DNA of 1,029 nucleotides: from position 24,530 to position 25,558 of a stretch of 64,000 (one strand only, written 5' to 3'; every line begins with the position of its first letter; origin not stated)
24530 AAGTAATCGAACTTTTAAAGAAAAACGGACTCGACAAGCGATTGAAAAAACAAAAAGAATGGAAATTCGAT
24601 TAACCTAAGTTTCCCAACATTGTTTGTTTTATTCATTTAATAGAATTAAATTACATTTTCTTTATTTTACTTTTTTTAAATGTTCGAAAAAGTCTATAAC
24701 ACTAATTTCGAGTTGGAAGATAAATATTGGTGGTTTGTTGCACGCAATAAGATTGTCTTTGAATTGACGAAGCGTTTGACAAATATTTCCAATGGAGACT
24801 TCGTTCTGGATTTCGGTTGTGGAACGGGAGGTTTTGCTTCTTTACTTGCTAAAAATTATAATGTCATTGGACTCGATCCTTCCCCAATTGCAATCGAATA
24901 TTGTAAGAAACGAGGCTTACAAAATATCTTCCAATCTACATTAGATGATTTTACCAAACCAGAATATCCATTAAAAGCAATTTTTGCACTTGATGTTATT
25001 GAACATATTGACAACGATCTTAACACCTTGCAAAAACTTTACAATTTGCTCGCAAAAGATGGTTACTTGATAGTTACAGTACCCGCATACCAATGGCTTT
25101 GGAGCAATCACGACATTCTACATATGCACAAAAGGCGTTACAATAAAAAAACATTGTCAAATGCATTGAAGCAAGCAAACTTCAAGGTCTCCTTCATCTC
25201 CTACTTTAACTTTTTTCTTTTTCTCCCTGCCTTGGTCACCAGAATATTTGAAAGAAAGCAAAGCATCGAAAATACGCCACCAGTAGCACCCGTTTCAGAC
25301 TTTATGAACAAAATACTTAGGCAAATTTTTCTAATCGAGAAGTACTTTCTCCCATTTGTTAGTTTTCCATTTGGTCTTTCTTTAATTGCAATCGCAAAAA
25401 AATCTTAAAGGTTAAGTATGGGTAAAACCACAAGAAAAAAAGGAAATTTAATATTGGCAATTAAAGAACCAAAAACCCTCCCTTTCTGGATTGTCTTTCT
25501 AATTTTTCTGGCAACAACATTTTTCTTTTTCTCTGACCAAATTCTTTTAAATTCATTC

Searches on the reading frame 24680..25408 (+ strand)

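Call 84: search_protein_families(library=pfam, proteins=[window:24680-25408:+], max_evalue=0.00001)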
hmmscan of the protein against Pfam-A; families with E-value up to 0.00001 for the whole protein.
window:24680-25408:+ (242 aa): 6 families
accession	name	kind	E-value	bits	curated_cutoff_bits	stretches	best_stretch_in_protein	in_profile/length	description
PF13489.12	Methyltransf_23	-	1.4e-20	74.1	27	1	28-170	11-161/164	Methyltransferase domain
PF08241.18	Methyltransf_11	-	2e-12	48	21.2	1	43-132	1-95/95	Methyltransferase domain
PF13649.12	Methyltransf_25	-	2.1e-12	48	27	1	42-128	1-97/97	Methyltransferase domain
PF08242.18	Methyltransf_12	-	5.9e-12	46.6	30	1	43-130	1-98/98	Methyltransferase domain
PF13847.12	Methyltransf_31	-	2.8e-11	43.7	27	1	37-136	2-113/145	Methyltransferase domain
PF02353.26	CMAS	-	2.7e-06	27.3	27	1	32-132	56-164/273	Mycolic acid cyclopropane synthetase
